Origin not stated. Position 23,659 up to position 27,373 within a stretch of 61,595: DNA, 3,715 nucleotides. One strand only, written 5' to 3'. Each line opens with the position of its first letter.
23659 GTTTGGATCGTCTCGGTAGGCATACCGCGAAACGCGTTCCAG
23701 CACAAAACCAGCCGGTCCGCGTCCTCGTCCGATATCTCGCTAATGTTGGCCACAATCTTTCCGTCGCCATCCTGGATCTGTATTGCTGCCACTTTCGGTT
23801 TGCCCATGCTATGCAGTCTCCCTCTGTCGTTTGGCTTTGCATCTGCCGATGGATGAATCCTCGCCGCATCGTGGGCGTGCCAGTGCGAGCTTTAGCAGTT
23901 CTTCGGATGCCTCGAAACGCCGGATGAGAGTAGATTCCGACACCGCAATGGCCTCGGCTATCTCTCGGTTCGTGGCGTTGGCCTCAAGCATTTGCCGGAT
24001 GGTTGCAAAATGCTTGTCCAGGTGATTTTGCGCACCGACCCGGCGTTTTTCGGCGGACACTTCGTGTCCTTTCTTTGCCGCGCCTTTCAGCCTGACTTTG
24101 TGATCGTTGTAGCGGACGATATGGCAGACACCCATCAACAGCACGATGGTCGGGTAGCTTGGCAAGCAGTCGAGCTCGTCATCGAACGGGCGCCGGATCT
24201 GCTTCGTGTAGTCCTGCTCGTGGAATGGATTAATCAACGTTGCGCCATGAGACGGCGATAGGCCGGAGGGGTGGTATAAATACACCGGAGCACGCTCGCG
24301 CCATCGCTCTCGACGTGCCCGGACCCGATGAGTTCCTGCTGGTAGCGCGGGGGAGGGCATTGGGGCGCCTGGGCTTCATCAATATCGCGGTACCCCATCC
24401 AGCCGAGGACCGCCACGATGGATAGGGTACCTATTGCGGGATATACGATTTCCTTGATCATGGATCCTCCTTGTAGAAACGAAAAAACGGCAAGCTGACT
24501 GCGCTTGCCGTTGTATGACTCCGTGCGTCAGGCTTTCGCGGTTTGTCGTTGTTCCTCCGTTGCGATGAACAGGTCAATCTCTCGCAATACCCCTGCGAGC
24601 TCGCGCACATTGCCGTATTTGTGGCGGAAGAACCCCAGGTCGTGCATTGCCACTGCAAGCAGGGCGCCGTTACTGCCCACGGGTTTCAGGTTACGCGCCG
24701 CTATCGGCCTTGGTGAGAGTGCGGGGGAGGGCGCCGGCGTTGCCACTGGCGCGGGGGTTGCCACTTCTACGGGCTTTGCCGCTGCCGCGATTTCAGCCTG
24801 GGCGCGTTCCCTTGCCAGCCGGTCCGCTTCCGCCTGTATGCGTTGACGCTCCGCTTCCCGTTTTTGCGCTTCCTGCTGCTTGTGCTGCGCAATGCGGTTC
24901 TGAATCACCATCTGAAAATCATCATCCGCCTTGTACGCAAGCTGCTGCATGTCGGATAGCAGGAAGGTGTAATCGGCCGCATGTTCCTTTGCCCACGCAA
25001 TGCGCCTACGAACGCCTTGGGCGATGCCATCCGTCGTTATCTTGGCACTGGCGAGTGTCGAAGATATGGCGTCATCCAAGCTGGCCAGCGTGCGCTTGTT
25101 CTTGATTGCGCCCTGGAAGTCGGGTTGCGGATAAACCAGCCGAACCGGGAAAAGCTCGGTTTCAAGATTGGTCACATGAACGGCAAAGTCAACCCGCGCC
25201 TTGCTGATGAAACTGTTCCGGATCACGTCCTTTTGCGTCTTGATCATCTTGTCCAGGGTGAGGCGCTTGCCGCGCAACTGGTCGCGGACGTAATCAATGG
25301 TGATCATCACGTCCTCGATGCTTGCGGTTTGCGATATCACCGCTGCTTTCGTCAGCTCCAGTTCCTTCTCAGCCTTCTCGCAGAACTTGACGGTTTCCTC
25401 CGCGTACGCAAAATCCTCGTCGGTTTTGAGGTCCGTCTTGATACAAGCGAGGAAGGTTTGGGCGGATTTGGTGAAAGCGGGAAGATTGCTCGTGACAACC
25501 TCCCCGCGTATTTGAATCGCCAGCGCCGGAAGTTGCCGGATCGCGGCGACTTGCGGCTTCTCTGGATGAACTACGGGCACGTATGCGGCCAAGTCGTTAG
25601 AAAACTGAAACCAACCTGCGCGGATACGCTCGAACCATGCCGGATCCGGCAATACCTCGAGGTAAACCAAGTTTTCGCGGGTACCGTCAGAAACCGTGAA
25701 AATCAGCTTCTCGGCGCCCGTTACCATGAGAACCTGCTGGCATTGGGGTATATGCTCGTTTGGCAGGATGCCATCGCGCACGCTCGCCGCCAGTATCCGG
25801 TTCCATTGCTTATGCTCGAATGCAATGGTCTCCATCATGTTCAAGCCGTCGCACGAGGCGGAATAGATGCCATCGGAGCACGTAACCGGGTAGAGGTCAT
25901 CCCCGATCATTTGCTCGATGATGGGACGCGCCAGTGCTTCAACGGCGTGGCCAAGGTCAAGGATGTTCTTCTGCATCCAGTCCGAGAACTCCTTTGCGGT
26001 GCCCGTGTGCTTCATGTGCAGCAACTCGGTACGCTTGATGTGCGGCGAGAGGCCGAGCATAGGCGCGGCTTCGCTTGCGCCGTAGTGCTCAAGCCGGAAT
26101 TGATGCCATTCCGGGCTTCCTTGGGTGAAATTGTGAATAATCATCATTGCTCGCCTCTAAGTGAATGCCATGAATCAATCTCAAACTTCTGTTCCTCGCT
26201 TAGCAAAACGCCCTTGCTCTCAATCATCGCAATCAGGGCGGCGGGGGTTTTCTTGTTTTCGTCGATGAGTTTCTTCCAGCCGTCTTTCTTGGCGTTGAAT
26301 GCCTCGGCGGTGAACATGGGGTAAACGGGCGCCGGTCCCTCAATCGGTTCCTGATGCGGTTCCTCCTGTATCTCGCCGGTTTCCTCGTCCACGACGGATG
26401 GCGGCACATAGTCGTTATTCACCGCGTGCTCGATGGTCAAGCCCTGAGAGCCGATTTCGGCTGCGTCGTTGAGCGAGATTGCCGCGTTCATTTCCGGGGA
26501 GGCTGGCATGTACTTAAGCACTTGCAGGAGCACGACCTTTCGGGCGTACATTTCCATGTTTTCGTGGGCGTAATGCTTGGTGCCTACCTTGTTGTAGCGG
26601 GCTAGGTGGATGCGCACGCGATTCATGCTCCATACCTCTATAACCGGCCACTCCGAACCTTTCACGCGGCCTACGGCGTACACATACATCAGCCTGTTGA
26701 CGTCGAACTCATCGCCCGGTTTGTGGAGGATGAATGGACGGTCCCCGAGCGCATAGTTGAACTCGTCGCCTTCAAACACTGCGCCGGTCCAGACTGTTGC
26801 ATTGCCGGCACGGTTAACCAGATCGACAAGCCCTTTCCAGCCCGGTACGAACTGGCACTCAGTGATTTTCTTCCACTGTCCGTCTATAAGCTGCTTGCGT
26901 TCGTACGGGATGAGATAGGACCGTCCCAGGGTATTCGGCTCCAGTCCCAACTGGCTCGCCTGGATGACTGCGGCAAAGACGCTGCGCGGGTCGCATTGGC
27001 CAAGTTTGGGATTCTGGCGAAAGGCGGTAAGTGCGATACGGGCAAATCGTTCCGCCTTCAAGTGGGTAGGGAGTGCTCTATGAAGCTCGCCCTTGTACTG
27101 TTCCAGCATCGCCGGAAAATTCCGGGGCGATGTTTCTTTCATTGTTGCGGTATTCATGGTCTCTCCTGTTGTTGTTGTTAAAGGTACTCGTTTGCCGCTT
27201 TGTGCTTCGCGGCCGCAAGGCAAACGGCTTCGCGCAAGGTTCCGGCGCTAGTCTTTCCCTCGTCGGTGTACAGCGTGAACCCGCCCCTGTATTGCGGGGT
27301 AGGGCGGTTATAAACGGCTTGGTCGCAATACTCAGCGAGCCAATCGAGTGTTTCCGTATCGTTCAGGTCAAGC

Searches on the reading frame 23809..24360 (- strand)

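Call 4: search_protein_families(library=pfam, proteins=[window:23809-24360:-], max_evalue=0.01)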
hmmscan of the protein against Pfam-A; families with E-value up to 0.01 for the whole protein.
window:23809-24360:- (183 aa): 4 families
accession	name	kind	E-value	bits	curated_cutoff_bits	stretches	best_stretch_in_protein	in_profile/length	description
PF13556.12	HTH_30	-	0.00022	21.4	27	1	119-164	3-48/59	PucR C-terminal helix-turn-helix domain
PF00440.29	TetR_N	-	0.0014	18.8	24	1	129-157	17-45/47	Bacterial regulatory proteins, tetR family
PF13404.12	HTH_AsnC-type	-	0.0032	17.7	27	1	127-150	16-39/42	AsnC-type helix-turn-helix domain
PF13412.12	HTH_24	-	0.0064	16.5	21.9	0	126-149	15-38/48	Winged helix-turn-helix DNA-binding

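Call 5: search_protein_families(library=ncbifam, proteins=[window:23809-24360:-], max_evalue=0.01)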
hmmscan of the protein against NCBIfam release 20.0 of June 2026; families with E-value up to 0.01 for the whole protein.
window:23809-24360:- (183 aa): 0 families

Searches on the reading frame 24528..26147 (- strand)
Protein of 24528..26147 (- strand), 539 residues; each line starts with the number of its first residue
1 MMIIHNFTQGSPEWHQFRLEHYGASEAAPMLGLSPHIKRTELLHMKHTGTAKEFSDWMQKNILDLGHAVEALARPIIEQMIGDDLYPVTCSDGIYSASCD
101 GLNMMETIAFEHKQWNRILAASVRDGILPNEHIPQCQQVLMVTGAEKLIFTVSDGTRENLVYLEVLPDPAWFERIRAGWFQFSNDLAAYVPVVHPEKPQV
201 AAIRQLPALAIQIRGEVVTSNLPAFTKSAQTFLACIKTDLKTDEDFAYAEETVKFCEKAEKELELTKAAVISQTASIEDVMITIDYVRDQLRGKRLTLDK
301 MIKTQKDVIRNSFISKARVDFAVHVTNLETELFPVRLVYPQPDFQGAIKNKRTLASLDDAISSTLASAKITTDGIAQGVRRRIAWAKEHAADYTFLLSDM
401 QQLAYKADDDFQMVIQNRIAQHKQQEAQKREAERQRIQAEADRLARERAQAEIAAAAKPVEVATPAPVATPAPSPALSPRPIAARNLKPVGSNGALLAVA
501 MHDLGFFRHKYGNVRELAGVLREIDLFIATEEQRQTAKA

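Call 4: search_protein_families(library=pfam, proteins=[window:24528-26147:-], max_evalue=0.01)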
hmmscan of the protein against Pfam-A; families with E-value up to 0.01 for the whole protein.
window:24528-26147:- (539 aa): 1 family
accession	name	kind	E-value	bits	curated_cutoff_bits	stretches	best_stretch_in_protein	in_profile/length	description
PF09588.16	YqaJ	-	1.5e-09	38.7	22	1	13-146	1-150/150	YqaJ-like viral recombinase domain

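Call 5: search_protein_families(library=ncbifam, proteins=[window:24528-26147:-], max_evalue=0.01)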
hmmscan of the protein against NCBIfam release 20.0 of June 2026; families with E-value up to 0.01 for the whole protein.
window:24528-26147:- (539 aa): 2 families
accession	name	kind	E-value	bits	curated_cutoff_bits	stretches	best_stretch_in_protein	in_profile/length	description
TIGR03033.1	phage_rel_nuc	subfamily_domain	2.1e-11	44.1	68.05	1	8-152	3-149/153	lambda-exonuclease family protein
NF033930.1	pneumo_PspA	exception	0.0035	16.1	850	1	238-476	162-390/659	pneumococcal surface protein A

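Call 45: find_related_loci(query=window:24528-26147:-, collection=viral_contigs, flank=10000)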
Query window:24528-26147:- (539 aa) in viral_contigs; peptide patterns used: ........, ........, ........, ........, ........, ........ (x = any residue, [..] = any of these).
190 stretches matched a pattern; 189 encode a relative of the query (tblastn E <= 1e-3); the best 80 are kept; 80 distinct loci.
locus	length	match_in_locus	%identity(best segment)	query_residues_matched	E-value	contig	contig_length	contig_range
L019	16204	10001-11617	99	1-539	0e+0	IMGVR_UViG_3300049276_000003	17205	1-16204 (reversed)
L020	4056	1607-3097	57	2-479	0e+0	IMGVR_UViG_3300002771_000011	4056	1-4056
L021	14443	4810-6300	57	2-479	0e+0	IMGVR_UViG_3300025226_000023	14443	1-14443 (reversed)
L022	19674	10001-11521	59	4-502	0e+0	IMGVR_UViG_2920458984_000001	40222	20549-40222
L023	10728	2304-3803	57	2-485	0e+0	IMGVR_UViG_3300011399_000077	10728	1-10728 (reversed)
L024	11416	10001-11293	62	1-431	0e+0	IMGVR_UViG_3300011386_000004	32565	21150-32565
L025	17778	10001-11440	57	2-484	4e-180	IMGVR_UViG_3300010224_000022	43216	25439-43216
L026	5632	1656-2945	61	2-431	0e+0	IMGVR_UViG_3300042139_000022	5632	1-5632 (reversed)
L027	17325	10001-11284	61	2-429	1e-177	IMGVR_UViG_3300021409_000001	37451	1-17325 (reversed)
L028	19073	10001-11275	61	2-426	9e-178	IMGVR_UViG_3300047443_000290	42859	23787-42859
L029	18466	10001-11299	60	2-434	2e-177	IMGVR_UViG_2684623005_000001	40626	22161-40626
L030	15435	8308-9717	58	2-474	2e-175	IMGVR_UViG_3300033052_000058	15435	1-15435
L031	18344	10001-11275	60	2-426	3e-176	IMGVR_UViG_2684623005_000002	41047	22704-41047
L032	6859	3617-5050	56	2-479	2e-177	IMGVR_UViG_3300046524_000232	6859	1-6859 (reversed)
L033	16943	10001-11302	60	2-435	4e-175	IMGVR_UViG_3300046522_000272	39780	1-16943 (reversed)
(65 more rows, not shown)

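Call 51: search_protein_families(library=pfam, proteins=[L019:14740-15396:+], max_evalue=0.01)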
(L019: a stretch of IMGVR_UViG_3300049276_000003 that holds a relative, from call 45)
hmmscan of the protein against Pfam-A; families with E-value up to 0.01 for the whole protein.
L019:14740-15396:+ (218 aa): 4 families
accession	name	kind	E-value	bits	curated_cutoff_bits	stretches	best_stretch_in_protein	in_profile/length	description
PF13730.12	HTH_36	-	9.2e-10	38.6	25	1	33-87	2-55/55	Helix-turn-helix domain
PF12802.13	MarR_2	-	0.00014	22.4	27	1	60-93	23-56/61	MarR family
PF00392.27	GntR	-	0.00019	21.5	27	1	51-90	18-57/64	Bacterial regulatory proteins, gntR family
PF21984.2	DnaD_N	-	0.0043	17.6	27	1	50-106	28-82/101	DnaD N-terminal domain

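Call 53: find_related_loci(query=L019:14740-15396:+, collection=viral_contigs, flank=6000)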
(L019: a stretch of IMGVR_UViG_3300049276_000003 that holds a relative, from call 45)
Query L019:14740-15396:+ (218 aa) in viral_contigs; peptide patterns used: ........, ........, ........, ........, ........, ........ (x = any residue, [..] = any of these).
11 stretches matched a pattern; 1 encode a relative of the query (tblastn E <= 1e-3); 1 distinct loci.
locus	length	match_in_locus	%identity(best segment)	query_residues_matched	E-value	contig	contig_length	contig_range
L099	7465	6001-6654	100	1-218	1e-148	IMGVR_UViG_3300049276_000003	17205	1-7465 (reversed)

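Call 59: find_homologous_proteins(query=L019:14740-15396:+)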
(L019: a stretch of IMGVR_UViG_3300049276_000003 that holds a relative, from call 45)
Query L019:14740-15396:+ (218 aa): 104 proteins with E <= 0.001 among 442 candidates.
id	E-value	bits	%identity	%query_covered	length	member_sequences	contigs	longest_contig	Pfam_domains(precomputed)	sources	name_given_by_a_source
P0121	1.2e-138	478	100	100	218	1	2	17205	PF13730.13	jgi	jgi:biotin operon repressor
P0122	2.9e-99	349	75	96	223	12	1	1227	PF13730.13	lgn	-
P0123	3.8e-97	342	72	95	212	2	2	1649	PF13730.13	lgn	-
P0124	3.8e-95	336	70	95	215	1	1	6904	PF13730.13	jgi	jgi:biotin operon repressor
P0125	6.3e-95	335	75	92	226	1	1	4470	PF13730.13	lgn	-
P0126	8.1e-95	334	71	95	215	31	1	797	PF13730.13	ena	-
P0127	4.6e-94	332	70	96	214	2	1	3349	PF13730.13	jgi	jgi:hypothetical protein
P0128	1.2e-93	331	69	96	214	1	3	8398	PF13730.13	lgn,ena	-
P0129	3.0e-93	329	68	97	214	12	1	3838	PF13730.13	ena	-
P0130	2.9e-92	326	68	96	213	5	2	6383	PF13730.13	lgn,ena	-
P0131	4.0e-91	322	68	97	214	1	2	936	PF13730.13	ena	-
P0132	3.9e-90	319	72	92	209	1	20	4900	PF13730.13,PF12802.14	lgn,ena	-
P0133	4.2e-90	319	72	92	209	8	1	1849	PF13730.13,PF12802.14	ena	-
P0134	1.9e-89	317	72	92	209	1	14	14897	PF13730.13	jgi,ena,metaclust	metaclust:\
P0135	2.2e-89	317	67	97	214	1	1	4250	PF13730.13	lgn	-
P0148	4.7e-84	299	68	90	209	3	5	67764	PF13730.13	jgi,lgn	jgi:biotin operon repressor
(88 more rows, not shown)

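Call 60: find_encoding_contigs(protein=P0148, flank=10000, max_places=3)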
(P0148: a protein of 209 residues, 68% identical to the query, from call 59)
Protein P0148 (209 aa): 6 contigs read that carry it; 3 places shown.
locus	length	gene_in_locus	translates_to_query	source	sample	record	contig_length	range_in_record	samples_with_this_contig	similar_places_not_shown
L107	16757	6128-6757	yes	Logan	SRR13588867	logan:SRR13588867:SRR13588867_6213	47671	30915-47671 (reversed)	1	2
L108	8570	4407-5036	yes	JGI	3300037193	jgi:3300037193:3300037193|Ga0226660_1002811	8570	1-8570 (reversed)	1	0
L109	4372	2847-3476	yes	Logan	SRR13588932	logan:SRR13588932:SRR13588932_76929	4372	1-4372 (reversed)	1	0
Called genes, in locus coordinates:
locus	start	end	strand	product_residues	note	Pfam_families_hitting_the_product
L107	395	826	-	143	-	-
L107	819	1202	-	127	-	-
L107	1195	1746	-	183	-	-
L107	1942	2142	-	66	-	-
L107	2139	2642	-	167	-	PF07799:DUF1643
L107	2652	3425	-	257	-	PF00145:DNA_methylase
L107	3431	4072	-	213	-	PF20081:DUF6475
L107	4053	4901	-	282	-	PF07120:DUF1376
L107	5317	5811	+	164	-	PF13443:HTH_26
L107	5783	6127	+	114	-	-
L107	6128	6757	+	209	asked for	PF13730:HTH_36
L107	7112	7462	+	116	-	-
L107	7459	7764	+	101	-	-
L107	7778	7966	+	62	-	-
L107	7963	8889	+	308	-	PF09588:YqaJ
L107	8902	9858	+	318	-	PF03837:RecT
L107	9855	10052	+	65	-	-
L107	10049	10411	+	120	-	-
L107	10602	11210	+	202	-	-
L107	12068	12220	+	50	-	-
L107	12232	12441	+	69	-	-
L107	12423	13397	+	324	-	PF00437:T2SSE, PF27713:UCP018868, PF04851:ResIII (weak), PF00270:DEAD (faint)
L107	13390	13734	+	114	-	PF04956:TrbC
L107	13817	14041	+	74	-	-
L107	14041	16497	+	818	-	PF27097:VirB4_TrbE_N, PF03135:CagE_TrbE_VirB, PF19044:P-loop_TraG (faint)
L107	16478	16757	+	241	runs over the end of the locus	-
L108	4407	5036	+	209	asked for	PF13730:HTH_36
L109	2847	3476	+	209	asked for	PF13730:HTH_36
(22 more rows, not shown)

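Call 61: find_encoding_contigs(protein=P0134, flank=6000, max_places=3)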
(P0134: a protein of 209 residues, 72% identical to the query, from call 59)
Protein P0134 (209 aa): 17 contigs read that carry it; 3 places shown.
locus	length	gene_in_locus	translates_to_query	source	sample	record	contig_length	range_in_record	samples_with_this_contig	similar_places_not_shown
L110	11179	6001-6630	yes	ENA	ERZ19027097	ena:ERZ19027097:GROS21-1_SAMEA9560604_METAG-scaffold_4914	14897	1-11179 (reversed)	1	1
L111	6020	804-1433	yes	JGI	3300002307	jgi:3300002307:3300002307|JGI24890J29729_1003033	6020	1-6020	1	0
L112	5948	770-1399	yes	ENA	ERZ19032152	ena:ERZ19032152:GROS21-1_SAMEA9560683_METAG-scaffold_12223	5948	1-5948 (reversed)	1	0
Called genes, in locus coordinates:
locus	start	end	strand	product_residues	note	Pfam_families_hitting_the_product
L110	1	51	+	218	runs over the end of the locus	PF25680:Mom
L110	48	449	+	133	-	PF05772:NinB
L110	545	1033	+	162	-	PF13392:HNH_3, PF00847:AP2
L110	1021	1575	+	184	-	PF05766:NinG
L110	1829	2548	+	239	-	PF01555:N6_N4_Mtase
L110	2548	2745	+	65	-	-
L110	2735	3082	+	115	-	-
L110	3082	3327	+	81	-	-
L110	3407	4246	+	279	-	-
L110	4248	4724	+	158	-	-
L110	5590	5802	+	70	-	PF13467:RHH_4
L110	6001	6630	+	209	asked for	PF13730:HTH_36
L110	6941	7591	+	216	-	PF01656:CbiA, PF09140:MipZ (faint), PF10609:ParA (faint), PF13614:AAA_31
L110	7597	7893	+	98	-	-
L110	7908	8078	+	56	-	-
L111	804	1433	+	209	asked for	PF13730:HTH_36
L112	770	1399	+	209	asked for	PF13730:HTH_36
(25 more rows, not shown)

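Call 62: find_encoding_contigs(protein=P0128, flank=6000, max_places=2)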
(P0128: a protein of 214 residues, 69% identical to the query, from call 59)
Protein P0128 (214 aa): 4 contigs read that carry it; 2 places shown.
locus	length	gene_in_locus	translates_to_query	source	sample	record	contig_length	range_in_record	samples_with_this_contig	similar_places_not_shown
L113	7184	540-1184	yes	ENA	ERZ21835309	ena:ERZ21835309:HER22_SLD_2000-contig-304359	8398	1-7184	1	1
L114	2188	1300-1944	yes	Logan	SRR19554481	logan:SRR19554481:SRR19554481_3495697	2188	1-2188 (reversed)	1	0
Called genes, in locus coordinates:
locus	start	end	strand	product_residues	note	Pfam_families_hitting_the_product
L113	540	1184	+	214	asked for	PF13730:HTH_36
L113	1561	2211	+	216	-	PF01656:CbiA, PF09140:MipZ (faint), PF10609:ParA (weak), PF13614:AAA_31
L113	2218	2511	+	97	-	PF23807:RHH_10 (weak)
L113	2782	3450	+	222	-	PF00239:Resolvase, PF07508:Recombinase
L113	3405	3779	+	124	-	-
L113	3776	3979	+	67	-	-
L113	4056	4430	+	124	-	-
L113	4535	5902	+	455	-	-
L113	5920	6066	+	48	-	-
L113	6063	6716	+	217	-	-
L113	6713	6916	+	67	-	-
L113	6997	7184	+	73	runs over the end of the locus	PF13467:RHH_4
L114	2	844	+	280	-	?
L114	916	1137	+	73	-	PF13467:RHH_4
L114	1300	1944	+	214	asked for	PF13730:HTH_36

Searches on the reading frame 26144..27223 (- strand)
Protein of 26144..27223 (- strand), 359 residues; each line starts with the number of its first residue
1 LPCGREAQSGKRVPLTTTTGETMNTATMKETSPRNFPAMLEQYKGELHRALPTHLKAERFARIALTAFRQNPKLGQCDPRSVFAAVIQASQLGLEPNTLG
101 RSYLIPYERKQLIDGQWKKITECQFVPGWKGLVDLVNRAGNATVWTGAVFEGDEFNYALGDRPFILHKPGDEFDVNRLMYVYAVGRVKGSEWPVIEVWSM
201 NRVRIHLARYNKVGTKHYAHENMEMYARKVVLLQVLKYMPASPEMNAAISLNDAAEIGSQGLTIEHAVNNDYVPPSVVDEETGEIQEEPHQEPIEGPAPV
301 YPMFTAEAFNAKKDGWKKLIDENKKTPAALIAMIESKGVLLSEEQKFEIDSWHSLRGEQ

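Call 11: search_protein_families(library=pfam, proteins=[window:26144-27223:-], max_evalue=0.01)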
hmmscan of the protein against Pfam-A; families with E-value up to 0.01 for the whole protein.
window:26144-27223:- (359 aa): 1 family
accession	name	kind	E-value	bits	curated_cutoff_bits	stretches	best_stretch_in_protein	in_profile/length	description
PF03837.19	RecT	-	4.1e-32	111.8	24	1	58-254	1-187/198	RecT family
